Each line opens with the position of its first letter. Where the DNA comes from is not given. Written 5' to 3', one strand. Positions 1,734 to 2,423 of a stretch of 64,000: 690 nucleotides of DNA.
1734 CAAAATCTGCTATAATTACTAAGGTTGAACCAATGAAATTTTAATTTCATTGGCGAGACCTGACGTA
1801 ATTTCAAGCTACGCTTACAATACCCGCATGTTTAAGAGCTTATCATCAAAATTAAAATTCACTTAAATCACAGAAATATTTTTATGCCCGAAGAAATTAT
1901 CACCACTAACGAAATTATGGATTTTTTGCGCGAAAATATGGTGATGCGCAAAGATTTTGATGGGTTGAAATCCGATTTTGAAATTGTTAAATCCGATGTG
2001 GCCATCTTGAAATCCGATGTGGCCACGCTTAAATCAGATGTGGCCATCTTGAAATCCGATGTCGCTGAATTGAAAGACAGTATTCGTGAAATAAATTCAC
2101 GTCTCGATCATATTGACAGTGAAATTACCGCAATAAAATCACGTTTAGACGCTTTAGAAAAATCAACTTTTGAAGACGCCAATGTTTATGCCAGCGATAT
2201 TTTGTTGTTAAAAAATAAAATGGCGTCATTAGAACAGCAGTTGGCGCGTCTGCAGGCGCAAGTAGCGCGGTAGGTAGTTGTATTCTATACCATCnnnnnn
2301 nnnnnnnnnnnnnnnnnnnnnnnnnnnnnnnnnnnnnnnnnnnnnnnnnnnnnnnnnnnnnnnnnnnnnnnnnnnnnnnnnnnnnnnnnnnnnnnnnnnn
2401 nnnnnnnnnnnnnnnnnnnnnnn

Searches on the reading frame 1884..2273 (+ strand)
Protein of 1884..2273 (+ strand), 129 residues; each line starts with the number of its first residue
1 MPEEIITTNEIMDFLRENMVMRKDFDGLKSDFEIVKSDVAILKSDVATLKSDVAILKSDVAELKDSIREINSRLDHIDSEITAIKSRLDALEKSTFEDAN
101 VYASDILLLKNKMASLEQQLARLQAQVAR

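Call 10: search_protein_families(library=pfam, proteins=[window:1884-2273:+], max_evalue=0.01)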
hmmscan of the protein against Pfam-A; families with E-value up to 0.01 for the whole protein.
window:1884-2273:+ (129 aa): 59 families (the best 25 are shown)
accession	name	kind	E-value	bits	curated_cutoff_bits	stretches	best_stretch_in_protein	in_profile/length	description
PF00038.26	Filament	-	9.2e-07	29.2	40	1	43-129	195-281/313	Intermediate filament protein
PF02183.23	HALZ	-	7.1e-06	26.5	28.1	1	20-51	9-40/43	Homeobox associated leucine zipper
PF23991.1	DUF7310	-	1.8e-05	25.5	40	1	49-92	22-64/83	Coiled-coil region of unknown function (DUF7310)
PF12795.12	MscS_porin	-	2e-05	24.7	34.4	1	41-127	82-172/238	Mechanosensitive ion channel porin domain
PF24319.2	DUF7491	-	8.4e-05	23.2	30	1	37-92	35-90/90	Coiled-coil region of unknown function (DUF7491)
PF25450.1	Rab11-FIP3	-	0.00012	22.8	31.9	0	37-78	68-109/125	Rab11-FIP3-like domain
PF14712.11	Snapin_Pallidin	-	0.00013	22.8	29.6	1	54-128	9-86/89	Snapin/Pallidin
PF25762.1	HAUS1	-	0.00015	22.1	40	1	8-127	113-228/236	HAUS augmin-like complex subunit 1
PF08581.15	Tup_N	-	0.00021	22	28.7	0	49-115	9-75/77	Tup N-terminal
PF13600.11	DUF4140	-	0.00026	21.8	27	0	41-91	49-98/98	N-terminal domain of unknown function (DUF4140)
PF05377.16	FlaC_arch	-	0.00029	21.6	27.8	0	37-70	7-40/55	Flagella accessory protein C (FlaC)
PF04728.18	LPP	-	0.00031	21.4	29.1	1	37-77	7-47/53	Lipoprotein leucine-zipper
PF07926.17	TPR_MLP1_2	-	0.00035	21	36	0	60-126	59-125/129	TPR/MLP1/MLP2-like protein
PF06005.17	ZapB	-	0.00041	21.2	31.5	0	46-91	20-65/71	Cell division protein ZapB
PF24922.1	ACBP4_C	-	0.00042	20.9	31.2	1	36-127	2-92/105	Acyl-CoA-binding domain-containing protein 4-6, C-terminal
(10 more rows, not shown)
